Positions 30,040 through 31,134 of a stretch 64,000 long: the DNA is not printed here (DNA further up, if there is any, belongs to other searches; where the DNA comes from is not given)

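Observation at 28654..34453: Sulfur-assimilation / Fe-S locus combining COG1900 plus NIL-ferredoxin homocysteine synthesis with Nfu, a LarE-like PP-loop enzyme, NifS, NifU, CysK and an Rrf2 regulator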

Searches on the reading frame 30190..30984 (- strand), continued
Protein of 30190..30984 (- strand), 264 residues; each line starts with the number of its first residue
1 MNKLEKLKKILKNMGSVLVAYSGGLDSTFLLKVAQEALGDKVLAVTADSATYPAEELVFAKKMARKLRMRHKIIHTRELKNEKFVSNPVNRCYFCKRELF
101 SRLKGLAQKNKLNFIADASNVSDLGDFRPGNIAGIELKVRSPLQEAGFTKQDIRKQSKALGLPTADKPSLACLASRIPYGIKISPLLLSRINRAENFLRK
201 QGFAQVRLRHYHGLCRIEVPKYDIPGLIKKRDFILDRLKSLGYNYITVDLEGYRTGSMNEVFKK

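Call 47: find_encoding_contigs(protein=P0271, flank=10000, max_places=2)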
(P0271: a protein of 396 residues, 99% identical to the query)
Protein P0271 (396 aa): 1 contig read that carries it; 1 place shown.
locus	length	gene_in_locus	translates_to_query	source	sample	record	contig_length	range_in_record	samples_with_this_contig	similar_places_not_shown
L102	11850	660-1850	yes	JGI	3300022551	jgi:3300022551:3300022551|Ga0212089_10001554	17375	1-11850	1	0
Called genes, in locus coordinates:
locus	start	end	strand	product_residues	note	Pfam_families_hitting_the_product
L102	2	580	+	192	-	?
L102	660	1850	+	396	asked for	PF01969:Ni_insertion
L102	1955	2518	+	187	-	-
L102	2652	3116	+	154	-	-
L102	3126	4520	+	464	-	PF01171:ATP_bind_3, PF11734:TilS_C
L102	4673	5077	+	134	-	PF02082:Rrf2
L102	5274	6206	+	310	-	PF00291:PALP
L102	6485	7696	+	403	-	PF01837:HcyBio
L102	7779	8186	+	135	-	PF09383:NIL, PF13187:Fer4_9, PF25160:LdpA_Fe-S-bd, PF00037:Fer4 (weak), PF12837:Fer4_6 (weak), PF13237:Fer4_10, PF14697:Fer4_21, PF12838:Fer4_7, +5 more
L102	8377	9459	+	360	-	PF03054:tRNA_Me_trans, PF20259:tRNA_Me_trans_M, PF20258:tRNA_Me_trans_C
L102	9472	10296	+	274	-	-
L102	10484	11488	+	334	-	PF02568:ThiI, PF03054:tRNA_Me_trans, PF18297:NFACT-R_2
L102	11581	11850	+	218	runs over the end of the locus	PF10080:FtrD-like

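Call 48: find_encoding_contigs(protein=P0306, flank=10000, max_places=2)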
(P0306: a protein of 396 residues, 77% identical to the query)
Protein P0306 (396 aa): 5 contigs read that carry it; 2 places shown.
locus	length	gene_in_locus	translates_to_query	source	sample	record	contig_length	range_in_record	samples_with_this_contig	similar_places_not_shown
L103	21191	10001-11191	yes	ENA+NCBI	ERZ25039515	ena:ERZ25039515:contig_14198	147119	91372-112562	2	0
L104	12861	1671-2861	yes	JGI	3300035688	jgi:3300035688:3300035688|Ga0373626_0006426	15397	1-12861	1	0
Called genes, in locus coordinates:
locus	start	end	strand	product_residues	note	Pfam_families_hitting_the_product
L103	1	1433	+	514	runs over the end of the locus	PF01071:GARS_A (faint), PF02786:CPSase_L_D2, PF08442:ATP-grasp_2, PF13549:ATP-grasp_5, PF24948:Citrate_synth_N (weak), PF16114:Citrate_bind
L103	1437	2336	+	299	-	PF02629:CoA_binding, PF13380:CoA_binding_2, PF00549:Ligase_CoA, PF13607:Succ_CoA_lig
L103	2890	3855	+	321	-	PF03328:HpcH_HpaI, PF15617:C-C_Bond_Lyase (weak)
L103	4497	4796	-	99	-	-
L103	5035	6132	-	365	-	PF04055:Radical_SAM, PF13186:SPASM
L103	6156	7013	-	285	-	PF01738:DLH, PF08840:BAAT_C (weak), PF00326:Peptidase_S9 (weak)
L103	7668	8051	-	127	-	PF18498:DUF5618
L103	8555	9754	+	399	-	PF00291:PALP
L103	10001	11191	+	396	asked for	PF01969:Ni_insertion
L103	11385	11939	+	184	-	-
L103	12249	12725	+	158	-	-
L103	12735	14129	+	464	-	PF01171:ATP_bind_3, PF11734:TilS_C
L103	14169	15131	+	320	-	PF00892:EamA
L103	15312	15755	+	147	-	PF02082:Rrf2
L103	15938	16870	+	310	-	PF00291:PALP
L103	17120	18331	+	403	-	PF01837:HcyBio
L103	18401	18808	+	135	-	PF09383:NIL, PF13187:Fer4_9, PF00037:Fer4 (weak), PF12837:Fer4_6 (weak), PF13237:Fer4_10, PF14697:Fer4_21, PF12838:Fer4_7, PF25160:LdpA_Fe-S-bd (weak), +6 more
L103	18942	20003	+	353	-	PF03054:tRNA_Me_trans, PF20259:tRNA_Me_trans_M, PF20258:tRNA_Me_trans_C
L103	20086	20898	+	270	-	PF02540:NAD_synthase (weak)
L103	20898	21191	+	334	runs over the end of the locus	PF02568:ThiI, PF03054:tRNA_Me_trans, PF18297:NFACT-R_2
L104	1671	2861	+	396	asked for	PF01969:Ni_insertion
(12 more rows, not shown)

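Call 61: search_protein_families(library=ncbifam, proteins=[L103:8555-9754:+, L103:10001-11191:+, L103:11385-11939:+, L103:12249-12725:+, L021:12084-13118:+, L047:9758-10762:+, L047:8743-9570:+, L013:10788-11552:+, L021:10001-10825:+], max_evalue=0.00001)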
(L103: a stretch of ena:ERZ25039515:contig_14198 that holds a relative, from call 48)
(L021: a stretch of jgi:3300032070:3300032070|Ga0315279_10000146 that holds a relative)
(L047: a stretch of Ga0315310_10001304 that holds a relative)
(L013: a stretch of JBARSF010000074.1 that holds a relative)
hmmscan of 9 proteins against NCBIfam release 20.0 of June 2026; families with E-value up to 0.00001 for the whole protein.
L103:8555-9754:+ (399 aa): 36 families (the best 25 are shown)
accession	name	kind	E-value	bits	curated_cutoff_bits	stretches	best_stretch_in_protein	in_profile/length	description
NF006050.0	PRK08197.1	equivalog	3.8e-196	651.7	303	1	1-394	6-399/406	threonine synthase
NF004170.0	PRK05638.1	equivalog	1.9e-64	217.8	421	1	4-379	2-358/442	threonine synthase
TIGR00260.1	thrC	equivalog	2.8e-49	168.1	167.1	1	54-381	2-340/340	threonine synthase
NF006205.0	PRK08329.1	equivalog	3.1e-48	164.5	358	1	4-378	2-345/347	threonine synthase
NF004996.0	PRK06381.1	equivalog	9.3e-46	156.3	266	1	74-374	14-316/319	threonine synthase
NF005035.0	PRK06450.1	equivalog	8.6e-44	149.7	301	1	3-378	3-336/338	threonine synthase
TIGR03844.1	cysteate_syn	equivalog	4.8e-32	111.2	324.9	1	4-378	3-381/398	cysteate synthase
TIGR01127.1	ilvA_1Cterm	equivalog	1.4e-24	86.8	378.75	1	91-355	15-267/380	threonine ammonia-lyase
NF006094.0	PRK08246.1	subfamily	3.2e-23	82.6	331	1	76-375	24-302/310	serine/threonine dehydratase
NF040741.1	ornith_OrtB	equivalog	2.9e-18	65.6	550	1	82-152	73-143/464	2-amino-4-oxopentanoate thiolase subunit OrtB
TIGR01139.1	cysK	equivalog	2.7e-17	63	350.95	1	74-379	6-292/298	cysteine synthase A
TIGR01136.1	cysKM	subfamily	8.1e-17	61.5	344.15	1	74-250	6-188/299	cysteine synthase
NF006389.0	PRK08638.1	equivalog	2.2e-16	59.7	453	1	91-370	42-309/333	bifunctional threonine ammonia-lyase/L-serine ammonia-lyase TdcB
NF005680.0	PRK07476.1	equivalog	1.2e-15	57.4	413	1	90-263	37-210/326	hydroxyectoine utilization dehydratase EutB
NF006390.0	PRK08639.1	equivalog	2.6e-14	53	421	1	91-373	40-311/418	threonine ammonia-lyase IlvA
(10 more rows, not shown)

L103:10001-11191:+ (396 aa): 2 families
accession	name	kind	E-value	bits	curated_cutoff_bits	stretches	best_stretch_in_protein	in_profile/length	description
TIGR00299.2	nickel_LarC1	equivalog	2.9e-62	209.3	90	1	72-235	1-165/165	nickel pincer cofactor biosynthesis protein LarC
NF052512.1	nickel_LarC2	equivalog_domain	1.1e-43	148.1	50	1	247-364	1-118/118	nickel pincer cofactor biosynthesis protein LarC2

L103:11385-11939:+ (184 aa): 0 families

L103:12249-12725:+ (158 aa): 0 families

L021:12084-13118:+ (344 aa): 12 families
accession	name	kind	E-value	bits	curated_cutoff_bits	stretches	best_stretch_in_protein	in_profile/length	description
TIGR02124.1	hypE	equivalog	7.3e-26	90.9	251.6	1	39-315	35-307/332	hydrogenase expression/formation protein HypE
TIGR01379.1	thiL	equivalog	5.6e-20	71.6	184.15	1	48-328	36-313/320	thiamine-phosphate kinase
NF004353.0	PRK05731.2-2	equivalog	1.9e-14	53.5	301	1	35-332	17-300/311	thiamine-phosphate kinase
TIGR00476.1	selD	equivalog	3.5e-13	49.4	125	1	25-263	33-261/311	selenide, water dikinase SelD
TIGR03267.1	methan_mark_2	hypoth_equivalog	8.2e-12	44.8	365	1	36-323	43-309/323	methanogenesis marker 2 protein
NF010705.0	PRK14105.1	equivalog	8.3e-11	41.3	291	1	94-322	104-340/345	selenide, water dikinase SelD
NF004351.0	PRK05731.1-4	equivalog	1.3e-10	40.9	324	1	72-314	78-315/321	thiamine-phosphate kinase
TIGR01736.1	FGAM_synth_II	equivalog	1.2e-09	37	525.75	1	125-325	149-347/718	phosphoribosylformylglycinamidine synthase subunit PurL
NF002098.0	PRK00943.1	equivalog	1.4e-09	37.4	299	1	29-262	41-264/347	selenide, water dikinase SelD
NF002290.1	PRK01213.1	equivalog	1.2e-08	33.6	648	1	142-319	166-340/723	phosphoribosylformylglycinamidine synthase subunit PurL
NF004350.0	PRK05731.1-1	equivalog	3.1e-07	29.6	441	1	52-334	44-322/325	thiamine-phosphate kinase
TIGR04049.1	AIR_rel_sll0787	hypoth_equivalog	5e-07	29.1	321.3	1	68-321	75-302/318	sll0787 family AIR synthase-like protein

L047:9758-10762:+ (334 aa): 4 families
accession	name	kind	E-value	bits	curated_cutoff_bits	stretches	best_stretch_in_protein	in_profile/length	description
TIGR00342.1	TIGR00342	equivalog_domain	3.2e-13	49.5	264.5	1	2-145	174-312/373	tRNA uracil 4-sulfurtransferase ThiI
NF006222.0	PRK08349.1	subfamily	4e-13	49.7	251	1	1-146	1-142/198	hypothetical protein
NF001138.1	PRK00143.1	equivalog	6.8e-09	35.1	284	1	4-120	3-127/345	tRNA 2-thiouridine(34) synthase MnmA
TIGR00420.1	trmU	equivalog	2e-08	33.5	236.95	1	2-115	2-126/351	tRNA 2-thiouridine(34) synthase MnmA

L047:8743-9570:+ (275 aa): 3 families
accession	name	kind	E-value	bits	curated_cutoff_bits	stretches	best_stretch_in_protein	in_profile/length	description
TIGR00268.2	TIGR00268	equivalog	1.2e-101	339.3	150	1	9-268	2-259/259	ATP-dependent sacrificial sulfur transferase LarE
NF010587.0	PRK13980.1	equivalog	2.5e-07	30.2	255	1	14-85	23-96/267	NAD+ synthase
NF010588.0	PRK13981.1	equivalog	1e-06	27.4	479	1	22-83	287-348/546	NAD+ synthase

L013:10788-11552:+ (254 aa): 2 families
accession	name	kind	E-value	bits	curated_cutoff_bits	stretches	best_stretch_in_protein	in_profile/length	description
NF033503.1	LarB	equivalog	3.5e-84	281.7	175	1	40-250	1-208/209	nickel pincer cofactor biosynthesis protein LarB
TIGR01162.1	purE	equivalog_domain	3.4e-12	46.1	149.6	1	125-249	2-126/156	5-(carboxyamino)imidazole ribonucleotide mutase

L021:10001-10825:+ (274 aa): 3 families
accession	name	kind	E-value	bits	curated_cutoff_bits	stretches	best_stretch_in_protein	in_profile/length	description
TIGR00268.2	TIGR00268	equivalog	1.2e-94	316.4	150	1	12-268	2-259/259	ATP-dependent sacrificial sulfur transferase LarE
NF010587.0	PRK13980.1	equivalog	3e-07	29.9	255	1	23-98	31-107/267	NAD+ synthase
TIGR03573.1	WbuX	subfamily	4.6e-07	29.6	203.2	1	26-165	63-203/344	N-acetyl sugar amidotransferase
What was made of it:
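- On LarE (TIGR00268; PP-loop sulfur insertase of nickel-pincer cofactor synthesis): A separate lineage with the same neighbourhood has LarC about 9 kb away (calls 47, 48, 61).
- A lineage with the same neighbourhood has LarC in the same array (calls 47, 48, 61).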

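Call 62: find_encoding_contigs(protein=P0039, flank=10000, max_places=1)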
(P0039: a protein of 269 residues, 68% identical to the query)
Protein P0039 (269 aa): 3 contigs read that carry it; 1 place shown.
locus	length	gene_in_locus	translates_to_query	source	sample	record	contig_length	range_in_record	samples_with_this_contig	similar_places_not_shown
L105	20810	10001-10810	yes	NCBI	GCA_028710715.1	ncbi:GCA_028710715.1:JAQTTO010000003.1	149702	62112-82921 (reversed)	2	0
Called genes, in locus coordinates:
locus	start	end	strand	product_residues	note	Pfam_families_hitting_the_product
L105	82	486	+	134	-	PF02082:Rrf2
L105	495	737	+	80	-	-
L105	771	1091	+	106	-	-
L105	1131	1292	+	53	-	PF00301:Rubredoxin, PF21349:RUBY_RBDX (faint)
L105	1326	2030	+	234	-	PF00970:FAD_binding_6, PF08030:NAD_binding_6 (faint), PF00175:NAD_binding_1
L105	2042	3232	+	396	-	PF00753:Lactamase_B, PF19583:ODP, PF00258:Flavodoxin_1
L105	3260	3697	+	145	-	PF21349:RUBY_RBDX, PF01880:Desulfoferrodox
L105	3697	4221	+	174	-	PF01243:PNPOx_N, PF04289:DUF447_N (weak)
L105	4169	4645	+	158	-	PF02915:Rubrerythrin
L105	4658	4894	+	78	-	PF00462:Glutaredoxin, PF13417:GST_N_3 (weak)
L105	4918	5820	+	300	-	PF00890:FAD_binding_2 (faint), PF01266:DAO (faint), PF01946:Thi4 (faint), PF03486:HI0933_like (faint), PF07992:Pyr_redox_2, PF12831:FAD_oxidored (faint), PF13738:Pyr_redox_3, PF00070:Pyr_redox (weak), +1 more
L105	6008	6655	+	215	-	PF02581:TMP-TENI, PF03060:NMO (faint)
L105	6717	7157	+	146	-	PF02082:Rrf2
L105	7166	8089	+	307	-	PF00291:PALP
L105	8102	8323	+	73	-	PF01106:NifU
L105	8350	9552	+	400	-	PF01837:HcyBio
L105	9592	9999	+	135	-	PF09383:NIL, PF13746:Fer4_18 (faint), PF14697:Fer4_21, PF00037:Fer4 (weak), PF12837:Fer4_6 (weak), PF13237:Fer4_10, PF12838:Fer4_7, PF13187:Fer4_9, +3 more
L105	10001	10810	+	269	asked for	PF02540:NAD_synthase (weak), PF06508:QueC (faint)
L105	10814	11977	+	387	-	PF00266:Aminotran_5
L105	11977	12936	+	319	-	PF08279:HTH_11, PF03099:BPL_LplA_LipB, PF16917:BPL_LplA_LipB_2 (faint), PF02237:BPL_C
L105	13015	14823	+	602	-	PF07715:Plug, PF00593:TonB_dep_Rec_b-barrel, PF14905:OMP_b-brl_3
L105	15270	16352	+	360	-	PF02540:NAD_synthase (faint), PF03054:tRNA_Me_trans, PF06508:QueC (faint), PF20259:tRNA_Me_trans_M, PF20258:tRNA_Me_trans_C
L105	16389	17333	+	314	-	PF02445:NadA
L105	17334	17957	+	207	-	PF00849:PseudoU_synth_2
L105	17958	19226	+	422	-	PF00083:Sugar_tr (faint), PF07690:MFS_1, PF11700:ATG22 (weak), PF12832:MFS_1_like (faint), PF11700:ATG22, PF07690:MFS_1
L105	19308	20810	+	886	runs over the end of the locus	PF00501:AMP-binding, PF23562:AMP-binding_C_3, PF00550:PP-binding (weak), PF01553:Acyltransferase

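Call 63: find_encoding_contigs(protein=P0115, flank=10000, max_places=1)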
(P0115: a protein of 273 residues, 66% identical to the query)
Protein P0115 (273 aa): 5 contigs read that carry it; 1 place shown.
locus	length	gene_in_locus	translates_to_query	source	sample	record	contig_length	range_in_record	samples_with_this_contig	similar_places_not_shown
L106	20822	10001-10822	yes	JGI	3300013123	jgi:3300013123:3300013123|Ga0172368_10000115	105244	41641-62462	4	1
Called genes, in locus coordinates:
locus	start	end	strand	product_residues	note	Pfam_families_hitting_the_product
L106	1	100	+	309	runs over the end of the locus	PF01384:PHO4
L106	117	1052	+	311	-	PF00291:PALP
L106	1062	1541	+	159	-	PF13241:NAD_binding_7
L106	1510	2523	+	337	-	PF05201:GlutR_N, PF01488:Shikimate_DH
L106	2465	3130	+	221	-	PF01379:Porphobil_deam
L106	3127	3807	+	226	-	PF00590:TP_methylase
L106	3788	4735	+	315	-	PF00490:ALAD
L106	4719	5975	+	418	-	PF00202:Aminotran_3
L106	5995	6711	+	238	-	PF03460:NIR_SIR_ferr, PF01077:NIR_SIR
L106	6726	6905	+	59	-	PF01361:Tautomerase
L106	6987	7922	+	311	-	PF00291:PALP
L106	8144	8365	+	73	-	PF01106:NifU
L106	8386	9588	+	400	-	PF01837:HcyBio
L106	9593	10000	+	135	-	PF09383:NIL, PF00037:Fer4 (weak), PF12837:Fer4_6 (weak), PF13237:Fer4_10, PF14697:Fer4_21, PF12838:Fer4_7, PF13187:Fer4_9, PF00037:Fer4 (weak), +4 more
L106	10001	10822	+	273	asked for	PF01171:ATP_bind_3 (faint), PF06508:QueC (weak)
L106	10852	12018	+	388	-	PF00266:Aminotran_5, PF01041:DegT_DnrJ_EryC1, PF01212:Beta_elim_lyase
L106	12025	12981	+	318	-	PF08279:HTH_11, PF03099:BPL_LplA_LipB, PF16917:BPL_LplA_LipB_2, PF02237:BPL_C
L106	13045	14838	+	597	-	PF00593:TonB_dep_Rec_b-barrel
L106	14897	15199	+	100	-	-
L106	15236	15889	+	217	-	-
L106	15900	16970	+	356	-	PF03054:tRNA_Me_trans, PF06508:QueC (faint), PF20259:tRNA_Me_trans_M, PF20258:tRNA_Me_trans_C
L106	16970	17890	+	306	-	PF02445:NadA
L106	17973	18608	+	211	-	PF00849:PseudoU_synth_2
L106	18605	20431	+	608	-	PF02517:Rce1-like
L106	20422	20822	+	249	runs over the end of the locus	PF02673:BacA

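Call 72: predict_structure(alignment_id=A2)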
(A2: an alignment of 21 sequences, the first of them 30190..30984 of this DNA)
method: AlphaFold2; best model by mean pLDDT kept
length: 264 residues; sequences in the alignment: 21
mean_pLDDT: 85.6   pTM: 0.80
mean pLDDT of the five models: 85.6, 79.1, 78.0, 76.1, 72.4
residues with pLDDT >= 90: 129; 70-90: 105; 50-70: 19; < 50: 11
segments of 3 or more residues with pLDDT < 50: 251-256, 260-264
pLDDT, mean of each block of 10 residues (from residue 1): 93 96 89 96 93 87 93 91 89 87 94 91 65 85 93 91 76 86 93 93 87 82 85 89 74 46 36
secondary structure, 60 per line:
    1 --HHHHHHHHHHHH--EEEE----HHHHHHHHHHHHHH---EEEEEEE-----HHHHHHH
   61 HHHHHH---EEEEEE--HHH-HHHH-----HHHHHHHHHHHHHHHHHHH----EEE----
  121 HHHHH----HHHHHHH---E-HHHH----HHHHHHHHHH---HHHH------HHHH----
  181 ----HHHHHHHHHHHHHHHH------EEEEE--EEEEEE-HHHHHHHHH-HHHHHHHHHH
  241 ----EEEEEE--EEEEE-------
elements in order: H3-14 E17-20 H25-38 E42-48 H54-66 E70-75 H82-85 H91-109 E114-116 H121-125 H130-136 H142-145 H150-159 H163-166 H173-176 H185-200 E207-211 E214-219 H221-229 H231-240 E245-250 E253-257
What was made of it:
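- On LarE (TIGR00268; PP-loop sulfur insertase of nickel-pincer cofactor synthesis): AF2 model pLDDT 85.6, pTM 0.80 (call 72).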
